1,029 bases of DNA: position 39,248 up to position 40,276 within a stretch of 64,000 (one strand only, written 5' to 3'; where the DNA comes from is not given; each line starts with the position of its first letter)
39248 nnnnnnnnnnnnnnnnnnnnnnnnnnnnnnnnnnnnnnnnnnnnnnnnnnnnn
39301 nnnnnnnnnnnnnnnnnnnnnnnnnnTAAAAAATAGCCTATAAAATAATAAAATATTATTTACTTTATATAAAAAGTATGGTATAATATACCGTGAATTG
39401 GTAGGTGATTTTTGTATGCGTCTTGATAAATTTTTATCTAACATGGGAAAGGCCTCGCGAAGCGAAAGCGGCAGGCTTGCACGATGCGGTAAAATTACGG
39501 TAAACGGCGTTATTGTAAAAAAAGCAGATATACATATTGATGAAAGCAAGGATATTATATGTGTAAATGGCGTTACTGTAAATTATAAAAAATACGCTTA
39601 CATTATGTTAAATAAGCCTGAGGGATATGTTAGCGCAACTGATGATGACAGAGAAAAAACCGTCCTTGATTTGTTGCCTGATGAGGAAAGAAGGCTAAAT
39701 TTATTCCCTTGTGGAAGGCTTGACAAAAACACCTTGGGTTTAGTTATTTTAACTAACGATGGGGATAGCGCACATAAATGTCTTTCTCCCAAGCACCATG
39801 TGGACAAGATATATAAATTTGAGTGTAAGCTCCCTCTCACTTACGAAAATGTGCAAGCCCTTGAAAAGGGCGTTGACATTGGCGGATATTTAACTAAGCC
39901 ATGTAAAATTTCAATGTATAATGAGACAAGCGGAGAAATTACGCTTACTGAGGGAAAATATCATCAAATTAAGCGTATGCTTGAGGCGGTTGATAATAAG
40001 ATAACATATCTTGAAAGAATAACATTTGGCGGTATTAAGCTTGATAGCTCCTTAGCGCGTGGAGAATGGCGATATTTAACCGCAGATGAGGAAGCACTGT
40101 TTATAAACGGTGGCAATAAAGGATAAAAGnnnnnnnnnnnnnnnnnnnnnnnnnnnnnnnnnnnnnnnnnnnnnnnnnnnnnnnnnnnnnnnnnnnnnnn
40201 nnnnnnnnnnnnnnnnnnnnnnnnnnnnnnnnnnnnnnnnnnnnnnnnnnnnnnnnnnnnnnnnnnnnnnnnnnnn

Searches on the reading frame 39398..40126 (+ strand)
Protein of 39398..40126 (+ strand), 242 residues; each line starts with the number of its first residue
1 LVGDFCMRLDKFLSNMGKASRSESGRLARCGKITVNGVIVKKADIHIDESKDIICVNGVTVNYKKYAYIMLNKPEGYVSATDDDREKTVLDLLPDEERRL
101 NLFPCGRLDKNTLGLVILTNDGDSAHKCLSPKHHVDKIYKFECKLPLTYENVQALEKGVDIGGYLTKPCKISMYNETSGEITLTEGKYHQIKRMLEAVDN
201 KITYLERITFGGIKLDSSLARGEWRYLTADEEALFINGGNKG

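Call 9: search_protein_families(library=pfam, proteins=[window:39398-40126:+], max_evalue=0.001)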
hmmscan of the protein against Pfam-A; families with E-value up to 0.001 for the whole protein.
window:39398-40126:+ (242 aa): 2 families
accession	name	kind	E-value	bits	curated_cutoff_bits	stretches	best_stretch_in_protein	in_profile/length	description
PF00849.27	PseudoU_synth_2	-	4.2e-21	76.2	26.8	1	68-197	2-152/152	RNA pseudouridylate synthase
PF01479.30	S4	-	3.3e-11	43.2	22.8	1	7-49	1-44/48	S4 domain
